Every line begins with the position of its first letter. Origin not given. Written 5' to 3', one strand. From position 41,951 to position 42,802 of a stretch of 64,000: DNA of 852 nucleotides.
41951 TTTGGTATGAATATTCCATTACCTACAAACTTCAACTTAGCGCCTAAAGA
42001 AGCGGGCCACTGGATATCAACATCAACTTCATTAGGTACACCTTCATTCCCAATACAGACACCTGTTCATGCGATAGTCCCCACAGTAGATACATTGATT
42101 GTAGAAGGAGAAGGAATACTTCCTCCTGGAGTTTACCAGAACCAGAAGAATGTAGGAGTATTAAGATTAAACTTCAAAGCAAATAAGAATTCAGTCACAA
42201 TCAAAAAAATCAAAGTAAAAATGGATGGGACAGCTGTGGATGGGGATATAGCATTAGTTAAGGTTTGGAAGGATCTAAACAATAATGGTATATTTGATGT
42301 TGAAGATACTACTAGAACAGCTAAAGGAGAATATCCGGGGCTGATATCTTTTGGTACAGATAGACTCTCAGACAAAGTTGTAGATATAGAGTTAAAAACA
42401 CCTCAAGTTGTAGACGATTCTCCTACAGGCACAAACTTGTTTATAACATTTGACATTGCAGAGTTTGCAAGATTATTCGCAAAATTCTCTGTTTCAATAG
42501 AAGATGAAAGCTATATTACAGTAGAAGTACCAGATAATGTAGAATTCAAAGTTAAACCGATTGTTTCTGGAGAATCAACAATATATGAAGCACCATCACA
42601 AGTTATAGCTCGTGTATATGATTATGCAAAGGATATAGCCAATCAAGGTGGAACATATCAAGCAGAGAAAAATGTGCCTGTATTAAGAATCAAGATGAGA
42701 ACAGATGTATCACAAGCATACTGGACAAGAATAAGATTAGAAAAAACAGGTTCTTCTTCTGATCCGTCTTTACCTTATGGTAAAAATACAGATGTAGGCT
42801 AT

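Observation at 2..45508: Giant (>15,168-aa) multi-zone surface protein gene occupying 71% of the window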

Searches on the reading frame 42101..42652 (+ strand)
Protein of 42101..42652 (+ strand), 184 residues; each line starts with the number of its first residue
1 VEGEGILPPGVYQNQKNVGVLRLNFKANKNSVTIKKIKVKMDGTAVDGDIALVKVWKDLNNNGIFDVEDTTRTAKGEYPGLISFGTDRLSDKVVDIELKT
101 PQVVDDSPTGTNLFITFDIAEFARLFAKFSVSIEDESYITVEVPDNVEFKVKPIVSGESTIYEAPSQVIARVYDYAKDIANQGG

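Call 43: search_solved_structures(query=A3, max_evalue=1)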
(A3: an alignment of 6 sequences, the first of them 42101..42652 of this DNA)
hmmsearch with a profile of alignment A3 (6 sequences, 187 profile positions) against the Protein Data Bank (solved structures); distinct sequences matched with E-value up to 1: 1.
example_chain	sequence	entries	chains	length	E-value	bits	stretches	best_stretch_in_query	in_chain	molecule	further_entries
2y3n_B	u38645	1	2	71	0.087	15.9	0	56-79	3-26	CELLULOSOMAL FAMILY-48 PROCESSIVE GLYCOSIDE HYDROLASE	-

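Call 50: search_protein_representatives(alignment_id=A3)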
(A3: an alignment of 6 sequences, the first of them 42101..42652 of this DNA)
Query: 6 sequences, 187 profile positions. Proteins with E-value up to 0.001 (for the whole library): 1685; up to 1e-10: 751; up to 1e-30: 241. The best 150 are listed.
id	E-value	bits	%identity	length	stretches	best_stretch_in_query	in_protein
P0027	0.0e+00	1033.2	-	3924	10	2-172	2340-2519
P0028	3.4e-273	913.9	-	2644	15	20-172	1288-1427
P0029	1.6e-213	719.4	-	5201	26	14-142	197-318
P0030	3.2e-207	698.8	-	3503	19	7-165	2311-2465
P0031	8.5e-184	622.4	-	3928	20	10-150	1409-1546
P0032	2.2e-178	604.8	-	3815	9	7-158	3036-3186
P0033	2.3e-171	581.9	-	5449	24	17-140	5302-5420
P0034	1.3e-169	576.2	-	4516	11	8-174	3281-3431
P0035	8.9e-168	570.2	-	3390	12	3-164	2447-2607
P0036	1.7e-162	553.0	-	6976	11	7-171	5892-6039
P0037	2.1e-162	552.7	-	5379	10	6-172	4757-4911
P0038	1.3e-161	550.1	-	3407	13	3-172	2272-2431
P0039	1.8e-161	549.6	-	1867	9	6-179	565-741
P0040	5.2e-160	544.9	-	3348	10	4-180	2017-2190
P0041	9.1e-158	537.6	-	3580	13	12-177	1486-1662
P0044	3.6e-154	525.9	-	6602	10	4-174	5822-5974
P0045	6.4e-151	515.3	-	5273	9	10-173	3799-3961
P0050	7.0e-143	489.1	-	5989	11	5-173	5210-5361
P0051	7.6e-142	485.7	-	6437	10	6-172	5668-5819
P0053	1.4e-139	478.3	-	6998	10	2-171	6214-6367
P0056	2.1e-135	464.6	-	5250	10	3-171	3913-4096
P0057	3.6e-134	460.7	-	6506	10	2-172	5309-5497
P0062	4.0e-132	454.0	-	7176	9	3-171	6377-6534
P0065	5.7e-128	440.4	-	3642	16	11-163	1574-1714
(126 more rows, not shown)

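Call 55: find_homologous_proteins(query=A3, max_evalue=1e-10)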
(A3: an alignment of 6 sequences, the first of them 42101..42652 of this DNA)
Query A3 (6 sequences): 3571 candidates shared short words with the query, none scored E <= 1e-10.

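Call 58: list_cluster_members(proteins=[P0027, P0032, P0036, P0053, P0062, P0044, P0057, P0056, P0045, P0034])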
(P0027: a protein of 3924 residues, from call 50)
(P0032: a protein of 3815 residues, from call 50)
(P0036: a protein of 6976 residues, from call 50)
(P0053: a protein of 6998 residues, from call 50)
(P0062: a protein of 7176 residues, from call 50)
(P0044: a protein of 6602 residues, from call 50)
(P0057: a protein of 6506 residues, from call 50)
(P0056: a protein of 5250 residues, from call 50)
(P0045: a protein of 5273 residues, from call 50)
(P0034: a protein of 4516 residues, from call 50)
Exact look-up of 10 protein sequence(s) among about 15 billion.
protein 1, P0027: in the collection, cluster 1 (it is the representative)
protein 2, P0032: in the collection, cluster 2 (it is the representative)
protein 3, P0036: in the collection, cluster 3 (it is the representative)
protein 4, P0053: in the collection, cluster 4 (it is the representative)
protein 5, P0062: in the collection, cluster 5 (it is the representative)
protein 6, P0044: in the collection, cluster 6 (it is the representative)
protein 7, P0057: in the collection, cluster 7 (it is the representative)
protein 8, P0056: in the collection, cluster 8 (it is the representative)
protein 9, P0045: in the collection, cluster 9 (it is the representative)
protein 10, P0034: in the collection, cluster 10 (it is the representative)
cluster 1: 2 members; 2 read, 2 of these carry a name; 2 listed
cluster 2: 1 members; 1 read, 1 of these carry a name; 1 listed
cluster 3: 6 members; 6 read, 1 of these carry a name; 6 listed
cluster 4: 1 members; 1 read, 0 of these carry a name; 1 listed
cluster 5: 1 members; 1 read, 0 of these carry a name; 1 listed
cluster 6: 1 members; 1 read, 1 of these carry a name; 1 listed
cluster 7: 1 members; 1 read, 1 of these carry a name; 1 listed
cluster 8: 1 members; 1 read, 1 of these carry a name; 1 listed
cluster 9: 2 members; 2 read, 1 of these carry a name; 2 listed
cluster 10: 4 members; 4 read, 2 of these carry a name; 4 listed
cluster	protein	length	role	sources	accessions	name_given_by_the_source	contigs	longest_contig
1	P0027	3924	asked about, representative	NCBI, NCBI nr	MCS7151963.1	MAG: hypothetical protein NZ928_06225 [Endomicrobia bacterium] | hypothetical protein [Endomicrobiia bacterium]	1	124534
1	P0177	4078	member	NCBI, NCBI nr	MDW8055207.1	MAG: fibronectin type III domain-containing protein [Elusimicrobiota bacterium] | fibronectin type III domain-containing protein [Elusimicrobiota bacterium]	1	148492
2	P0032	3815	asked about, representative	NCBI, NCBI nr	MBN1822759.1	MAG: hypothetical protein JW803_00410 [Endomicrobiales bacterium] | hypothetical protein [Endomicrobiales bacterium]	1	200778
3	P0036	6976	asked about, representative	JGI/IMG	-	-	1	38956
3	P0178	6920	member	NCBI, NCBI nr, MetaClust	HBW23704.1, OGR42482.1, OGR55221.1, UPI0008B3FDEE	MAG: hypothetical protein A2X28_08740 [Elusimicrobia bacterium GWA2_56_46] | status=active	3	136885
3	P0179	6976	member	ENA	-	-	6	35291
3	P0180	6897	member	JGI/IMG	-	-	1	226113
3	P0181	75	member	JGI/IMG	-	-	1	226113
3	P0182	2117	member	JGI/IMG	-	-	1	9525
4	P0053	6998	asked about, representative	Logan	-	-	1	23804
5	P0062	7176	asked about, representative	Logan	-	-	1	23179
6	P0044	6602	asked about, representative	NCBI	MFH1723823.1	MAG: FG-GAP-like repeat-containing protein [Elusimicrobiota bacterium]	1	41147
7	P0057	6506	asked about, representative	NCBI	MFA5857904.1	MAG: hypothetical protein WC955_02445 [Elusimicrobiota bacterium]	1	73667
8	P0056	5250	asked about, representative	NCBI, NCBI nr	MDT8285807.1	MAG: Ig-like domain repeat protein [Elusimicrobiales bacterium] | Ig-like domain repeat protein [Elusimicrobiales bacterium]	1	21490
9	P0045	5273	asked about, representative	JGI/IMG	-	-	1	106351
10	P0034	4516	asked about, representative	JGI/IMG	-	-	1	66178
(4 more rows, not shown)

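Call 60: find_encoding_contigs(protein=P0027, flank=10000, max_places=3)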
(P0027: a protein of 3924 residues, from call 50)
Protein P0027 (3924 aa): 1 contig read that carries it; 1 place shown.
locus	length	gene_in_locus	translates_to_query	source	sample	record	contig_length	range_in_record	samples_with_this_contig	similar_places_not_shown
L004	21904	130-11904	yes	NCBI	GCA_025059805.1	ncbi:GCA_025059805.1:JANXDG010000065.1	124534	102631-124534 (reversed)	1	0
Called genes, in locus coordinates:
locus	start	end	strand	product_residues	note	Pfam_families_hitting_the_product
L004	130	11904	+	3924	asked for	-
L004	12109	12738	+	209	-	PF00160:Pro_isomerase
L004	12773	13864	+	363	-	PF00226:DnaJ, PF01556:DnaJ_C, PF27659:CHP02642 (faint), PF00684:DnaJ_CXXCXGXG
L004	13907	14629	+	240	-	PF20260:PUA_4, PF04452:Methyltrans_RNA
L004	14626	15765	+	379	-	PF00919:UPF0004, PF04055:Radical_SAM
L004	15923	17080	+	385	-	PF02771:Acyl-CoA_dh_N, PF02770:Acyl-CoA_dh_M, PF00441:Acyl-CoA_dh_1, PF22924:ACOX_C_alpha1 (faint), PF08028:Acyl-CoA_dh_2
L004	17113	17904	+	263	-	PF00149:Metallophos, PF13277:YmdB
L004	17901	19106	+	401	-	PF13742:tRNA_anti_2, PF01336:tRNA_anti-codon, PF02601:Exonuc_VII_L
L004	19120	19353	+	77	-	PF12773:DZR (weak), PF13240:Zn_Ribbon_1, PF24463:DUF7577 (weak)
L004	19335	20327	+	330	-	PF01380:SIS, PF00571:CBS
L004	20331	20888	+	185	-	PF00702:Hydrolase (faint), PF08282:Hydrolase_3 (weak)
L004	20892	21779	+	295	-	PF03279:Lip_A_acyltrans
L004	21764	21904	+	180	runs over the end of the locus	PF06835:LptC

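Call 71: predict_structure(alignment_id=A5)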
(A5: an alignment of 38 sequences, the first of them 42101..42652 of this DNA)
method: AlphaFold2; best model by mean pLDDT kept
length: 184 residues; sequences in the alignment: 38
mean_pLDDT: 94.6   pTM: 0.86
mean pLDDT of the five models: 94.6, 94.4, 94.0, 93.2, 93.0
residues with pLDDT >= 90: 153; 70-90: 30; 50-70: 1; < 50: 0
segments of 3 or more residues with pLDDT < 50: none
pLDDT, mean of each block of 10 residues (from residue 1): 97 98 94 97 98 98 97 96 98 98 94 98 98 96 82 96 92 85 72
secondary structure, 60 per line:
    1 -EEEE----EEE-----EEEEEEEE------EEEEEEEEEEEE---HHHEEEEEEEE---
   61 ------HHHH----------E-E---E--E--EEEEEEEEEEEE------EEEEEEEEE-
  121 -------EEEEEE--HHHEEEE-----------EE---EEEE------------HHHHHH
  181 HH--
elements in order: E2-5 E10-12 E18-25 E32-43 E50-57 H67-70 E93-104 E111-119 E128-133 E139-142 E159-162 H175-182

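Call 76: fold_search(model_id=the predicted structure, library=pdb)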
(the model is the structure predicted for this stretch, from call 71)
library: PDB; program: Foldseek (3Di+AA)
matches with E <= 10: 1687; with E <= 0.001: 10
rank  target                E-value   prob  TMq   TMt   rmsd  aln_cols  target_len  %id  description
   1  6mrx_D                3.5e-04  1.00  0.52  0.21  10.1       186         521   14  Sialidase26 apo (released 2019-10-02)
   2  6mrv_A                3.9e-04  1.00  0.51  0.20  10.1       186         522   14  Sialidase26 co-crystallized with DANA (released 2019-10-02)
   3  4fj6_C                4.2e-04  1.00  0.51  0.21   6.7       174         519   14  Crystal structure of a glycoside hydrolase family 33, candidate sialidase (BDI_2946) from Parabacteroides distasonis A (released 2012-07-25)
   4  4fj6_D                4.4e-04  1.00  0.47  0.20   7.6       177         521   14  Crystal structure of a glycoside hydrolase family 33, candidate sialidase (BDI_2946) from Parabacteroides distasonis A (released 2012-07-25)
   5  4fj6_B                5.5e-04  1.00  0.47  0.20   7.6       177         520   14  Crystal structure of a glycoside hydrolase family 33, candidate sialidase (BDI_2946) from Parabacteroides distasonis A (released 2012-07-25)
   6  4fj6_A                5.8e-04  1.00  0.47  0.20   7.8       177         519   14  Crystal structure of a glycoside hydrolase family 33, candidate sialidase (BDI_2946) from Parabacteroides distasonis A (released 2012-07-25)
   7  6myv_C                6.4e-04  1.00  0.51  0.20  10.1       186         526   14  Sialidase26 co-crystallized with DANA-Gc (released 2019-10-02)
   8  9db6_A                8.5e-04  1.00  0.51  0.20   7.1       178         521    9  Sialidase682 co-crystallized with inhibitor DANA (released 2025-07-02)
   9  4q6k_A                8.5e-04  1.00  0.44  0.18  11.3       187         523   14  Crystal structure of a putative neuraminidase (BACCAC_01090) from Bacteroides caccae ATCC 43185 at 1.90 A resolution ( (released 2014-10-01)
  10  7qy9_A                8.9e-04  1.00  0.50  0.20   7.9       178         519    5  The structure of T.forsythia NanH with oseltamivir (released 2022-12-07)
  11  7qxo_A                1.4e-03  1.00  0.48  0.19   8.3       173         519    5  The structure of T. forsythia NanH (released 2022-12-07)
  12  6mnj_A                3.3e-03  1.00  0.48  0.20   6.7       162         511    9  Hadza microbial sialidase Hz136 (released 2019-10-02)
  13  7fe5_A                3.3e-03  0.96  0.33  0.32  12.2       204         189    9  AvmM Catalyzes Macrocyclization in Alchivemycin A Biosynthesis (released 2021-09-01)
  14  8gn6_A                4.9e-03  1.00  0.43  0.19   6.4       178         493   13  Crystallization of Sialidase from Porphyromonas gingivalis (released 2023-04-19)
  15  8gn6_C                8.9e-03  0.99  0.40  0.18   6.5       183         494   12  Crystallization of Sialidase from Porphyromonas gingivalis (released 2023-04-19)
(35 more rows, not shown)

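Call 84: find_encoding_contigs(protein=P0032, flank=10000, max_places=2)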
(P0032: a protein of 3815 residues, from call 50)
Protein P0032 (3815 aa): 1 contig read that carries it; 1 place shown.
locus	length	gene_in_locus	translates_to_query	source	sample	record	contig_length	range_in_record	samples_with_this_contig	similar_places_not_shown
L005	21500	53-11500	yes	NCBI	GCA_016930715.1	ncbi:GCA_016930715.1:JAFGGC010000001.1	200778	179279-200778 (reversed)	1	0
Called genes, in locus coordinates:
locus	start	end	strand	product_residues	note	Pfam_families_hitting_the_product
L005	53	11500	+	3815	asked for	-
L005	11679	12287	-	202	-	PF13677:MotB_plug, PF00691:OmpA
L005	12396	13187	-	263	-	PF20560:MotA_N (weak), PF01618:MotA_ExbB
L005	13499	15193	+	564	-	PF05157:MshEN, PF00437:T2SSE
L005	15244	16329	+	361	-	PF00437:T2SSE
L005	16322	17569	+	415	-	PF28597:T2SSF_N, PF00482:T2SSF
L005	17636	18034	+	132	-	PF07963:N_methyl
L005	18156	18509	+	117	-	-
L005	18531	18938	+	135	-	PF07963:N_methyl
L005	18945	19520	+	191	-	PF07963:N_methyl (weak)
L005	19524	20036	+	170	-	-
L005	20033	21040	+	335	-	PF11104:PilM_2, PF08841:DDR (faint), PF14450:FtsA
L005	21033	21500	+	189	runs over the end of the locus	-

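Call 85: find_encoding_contigs(protein=P0045, flank=10000, max_places=2)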
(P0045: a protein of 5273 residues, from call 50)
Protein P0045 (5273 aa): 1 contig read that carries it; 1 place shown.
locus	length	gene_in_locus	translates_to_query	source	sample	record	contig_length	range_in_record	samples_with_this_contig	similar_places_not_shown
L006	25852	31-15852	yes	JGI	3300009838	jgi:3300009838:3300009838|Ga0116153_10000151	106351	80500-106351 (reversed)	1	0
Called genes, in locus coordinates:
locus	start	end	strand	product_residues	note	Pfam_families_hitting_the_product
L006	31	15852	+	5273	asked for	-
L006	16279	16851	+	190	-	PF02777:Sod_Fe_C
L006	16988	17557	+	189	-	-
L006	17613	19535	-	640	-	PF13522:GATase_6, PF13537:GATase_7, PF00733:Asn_synthase, PF06508:QueC (faint)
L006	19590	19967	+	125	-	PF00072:Response_reg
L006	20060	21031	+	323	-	PF13185:GAF_2, PF01590:GAF, PF13492:GAF_3, PF00989:PAS (weak), PF08448:PAS_4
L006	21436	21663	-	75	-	-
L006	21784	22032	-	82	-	PF12728:HTH_17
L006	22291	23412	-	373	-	PF20903:SPL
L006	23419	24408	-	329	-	PF02195:ParB_N (weak)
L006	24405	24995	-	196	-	PF01048:PNP_UDP_1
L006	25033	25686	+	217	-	PF13091:PLDc_2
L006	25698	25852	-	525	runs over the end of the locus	PF00425:Chorismate_bind, PF01063:Aminotran_4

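Call 86: find_encoding_contigs(protein=P0057, flank=10000, max_places=2)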
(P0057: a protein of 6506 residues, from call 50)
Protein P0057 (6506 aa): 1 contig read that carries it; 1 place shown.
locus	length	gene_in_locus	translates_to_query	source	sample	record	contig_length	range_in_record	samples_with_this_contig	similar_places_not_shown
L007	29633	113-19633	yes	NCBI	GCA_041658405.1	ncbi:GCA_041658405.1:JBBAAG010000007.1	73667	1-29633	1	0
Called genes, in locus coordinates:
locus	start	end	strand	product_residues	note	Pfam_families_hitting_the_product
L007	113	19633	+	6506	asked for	-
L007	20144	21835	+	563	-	PF03687:UPF0164 (weak), PF00515:TPR_1 (faint), PF07719:TPR_2 (faint), PF13181:TPR_8 (faint), PF13414:TPR_11 (faint), PF13428:TPR_14 (faint), PF14559:TPR_19 (faint)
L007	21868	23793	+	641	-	PF14841:FliG_M, PF01706:FliG_C, PF00515:TPR_1 (faint), PF07719:TPR_2 (faint), PF13181:TPR_8 (faint), PF13414:TPR_11 (faint)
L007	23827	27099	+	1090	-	-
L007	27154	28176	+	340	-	PF03600:CitMHS (faint), PF07854:DUF1646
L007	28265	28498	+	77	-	PF06289:FlbD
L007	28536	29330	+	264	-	PF01618:MotA_ExbB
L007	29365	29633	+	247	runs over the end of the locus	PF13677:MotB_plug, PF00691:OmpA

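Call 87: search_protein_families(library=ncbifam, proteins=[L007:20144-21832:+, L007:21868-23790:+, L007:23827-27096:+], max_evalue=0.01)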
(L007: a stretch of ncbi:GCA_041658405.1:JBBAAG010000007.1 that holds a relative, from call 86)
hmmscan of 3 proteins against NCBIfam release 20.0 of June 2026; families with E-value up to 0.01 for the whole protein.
L007:20144-21832:+ (563 aa): 12 families
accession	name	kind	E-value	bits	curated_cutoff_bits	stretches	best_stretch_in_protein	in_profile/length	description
NF033709.1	PorV_fam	subfamily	9.9e-37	127.2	90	1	59-347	3-322/326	PorV/PorQ family protein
NF052325.1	PorVQ2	equivalog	2.7e-22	79.2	325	1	48-215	15-179/354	putative type IX sorting system protein PorV2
NF033710.1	T9SS_OM_PorV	equivalog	9.6e-11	41.5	250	2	58-274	24-247/367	type IX secretion system outer membrane channel protein PorV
NF033711.1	T9SS_PorQ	equivalog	1.5e-10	40.6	220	1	37-261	4-213/335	type IX secretion system protein PorQ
TIGR02917.1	PEP_TPR_lipo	equivalog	7.4e-08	30.7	312.2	1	375-555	653-840/899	XrtA/PEP-CTERM system TPR-repeat protein PrsT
NF042912.1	Amuc_1098_fam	equivalog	1.9e-07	29.6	750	1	353-520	37-191/805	Amuc_1098 family type IV pilus outer membrane protein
NF040959.1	MamA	equivalog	4.3e-06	26.3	200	1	429-551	50-172/204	magnetosome protein MamA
NF047507.1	TPR_BatC_Lepto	exception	0.0021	17.6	175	0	363-410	102-149/214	TPR repeat-containing protein BatC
TIGR00540.1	TPR_hemY_coli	hypoth_equivalog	0.003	16.4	142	0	406-497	142-236/385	heme biosynthesis-associated TPR protein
NF007692.0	PRK10370.1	equivalog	0.006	16.2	306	0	507-547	141-181/206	heme lyase NrfEFG subunit NrfG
NF052243.1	T4PFormProtSgmX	equivalog_domain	0.0064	14.8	1800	0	499-548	18-67/1065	type IV pili formation protein SgmX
TIGR02521.1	type_IV_pilW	equivalog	0.0075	15.8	154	0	487-554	34-101/234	type IV pilus biogenesis/stability protein PilW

L007:21868-23790:+ (641 aa): 15 families
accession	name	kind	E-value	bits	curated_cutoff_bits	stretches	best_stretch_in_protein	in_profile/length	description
TIGR00207.1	fliG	equivalog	4.8e-34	118.2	226.7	1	308-519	112-328/338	flagellar motor switch protein FliG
TIGR02521.1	type_IV_pilW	equivalog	2.6e-08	33.7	154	1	552-627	27-103/234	type IV pilus biogenesis/stability protein PilW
NF047507.1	TPR_BatC_Lepto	exception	6.8e-08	32.2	175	1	558-626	61-133/214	TPR repeat-containing protein BatC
NF004260.2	PRK05686.2-1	equivalog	1e-07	31.4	550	1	322-489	132-303/316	flagellar motor switch protein FliG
TIGR02917.1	PEP_TPR_lipo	equivalog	1e-06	26.9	312.2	1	552-627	258-333/899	XrtA/PEP-CTERM system TPR-repeat protein PrsT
NF033762.1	social_mot_Tgl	equivalog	1.6e-05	24.4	225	1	553-627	29-104/252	social motility TPR repeat lipoprotein Tgl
NF040959.1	MamA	equivalog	5.2e-05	22.8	200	1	551-624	33-106/204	magnetosome protein MamA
NF002725.1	PRK02603.1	equivalog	7e-05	22.9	143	1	554-625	34-108/173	photosystem I assembly protein Ycf3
NF008391.2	PRK11189.1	equivalog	0.00017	21.2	250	1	549-622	59-132/297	lipoprotein NlpI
TIGR02552.1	LcrH_SycD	equivalog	0.00036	20.2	104.8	1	552-622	15-85/136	SycD/LcrH family type III secretion system chaperone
NF047371.1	FlcA_CTERM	equivalog_domain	0.0005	18.7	300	1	558-616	476-534/646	periplasmic flagellar collar protein FlcA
NF053607.1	CHU_0125_OmpA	equivalog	0.002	16.7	620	1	558-622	22-86/639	CHU_0125 family OmpA-like outer membrane integrity protein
NF008520.0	PRK11447.1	equivalog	0.0025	15.7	858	1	549-630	265-344/1157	cellulose synthase complex outer membrane protein BcsC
TIGR03302.1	OM_YfiO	subfamily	0.0042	16.6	81.4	1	553-624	31-105/239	outer membrane protein assembly factor BamD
NF004606.0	PRK05934.1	equivalog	0.009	15.2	297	0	315-356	293-334/341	type III secretion system protein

L007:23827-27096:+ (1090 aa): 5 families
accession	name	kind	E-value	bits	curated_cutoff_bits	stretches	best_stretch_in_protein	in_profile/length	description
TIGR02168.1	SMC_prok_B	equivalog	2.4e-08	32.2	567.35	1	570-836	255-526/1181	chromosome segregation protein SMC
TIGR04523.1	Mplasa_alph_rch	subfamily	1.7e-06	26.3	270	1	570-825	283-541/745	helix-rich protein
NF045487.1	ASRP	equivalog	5.2e-06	25.4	300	1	652-759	147-255/593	archaea-specific SMC-related protein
NF003034.1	PRK03918.1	equivalog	0.0011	17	700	1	540-767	164-392/878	DNA double-strand break repair ATPase Rad50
TIGR02169.1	SMC_prok_A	equivalog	0.0015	16.3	729.4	0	650-892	678-920/1165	chromosome segregation protein SMC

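Call 88: find_encoding_contigs(protein=P0178, flank=10000, max_places=2)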
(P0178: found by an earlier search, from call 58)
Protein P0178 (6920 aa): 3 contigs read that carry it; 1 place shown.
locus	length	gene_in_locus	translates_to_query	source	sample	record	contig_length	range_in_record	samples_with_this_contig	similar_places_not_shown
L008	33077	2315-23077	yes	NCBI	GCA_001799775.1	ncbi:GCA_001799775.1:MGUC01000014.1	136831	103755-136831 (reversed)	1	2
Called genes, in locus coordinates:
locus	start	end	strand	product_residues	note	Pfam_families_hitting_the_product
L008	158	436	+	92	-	PF05973:Gp49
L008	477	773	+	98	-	PF12844:HTH_19 (weak), PF13560:HTH_31, PF01381:HTH_3, PF13443:HTH_26 (weak)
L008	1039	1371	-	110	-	PF01381:HTH_3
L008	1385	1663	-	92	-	PF05015:HigB-like_toxin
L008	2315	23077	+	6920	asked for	PF01344:Kelch_1, PF13964:Beta-prop_Calicin, PF24681:Kelch_KLHDC2_KLHL20_DRC7, PF25210:Kelch_FKB95, PF01344:Kelch_1, PF13964:Beta-prop_Calicin, PF24681:Kelch_KLHDC2_KLHL20_DRC7, PF25210:Kelch_FKB95, +64 more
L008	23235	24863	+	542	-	PF13432:TPR_16 (weak), PF00515:TPR_1, PF07719:TPR_2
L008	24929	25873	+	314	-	PF00512:HisKA, PF02518:HATPase_c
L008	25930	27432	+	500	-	PF14841:FliG_M, PF01706:FliG_C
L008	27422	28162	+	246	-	-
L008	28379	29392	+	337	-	-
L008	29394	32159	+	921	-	PF00535:Glycos_transf_2, PF11028:TMEM260_N, PF28495:TMEM260_2 (weak), PF13174:TPR_6 (faint), PF14559:TPR_19 (weak), PF00515:TPR_1 (weak), PF07719:TPR_2 (weak), PF13181:TPR_8 (weak), +2 more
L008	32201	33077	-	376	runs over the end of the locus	PF00149:Metallophos, PF12850:Metallophos_2 (weak)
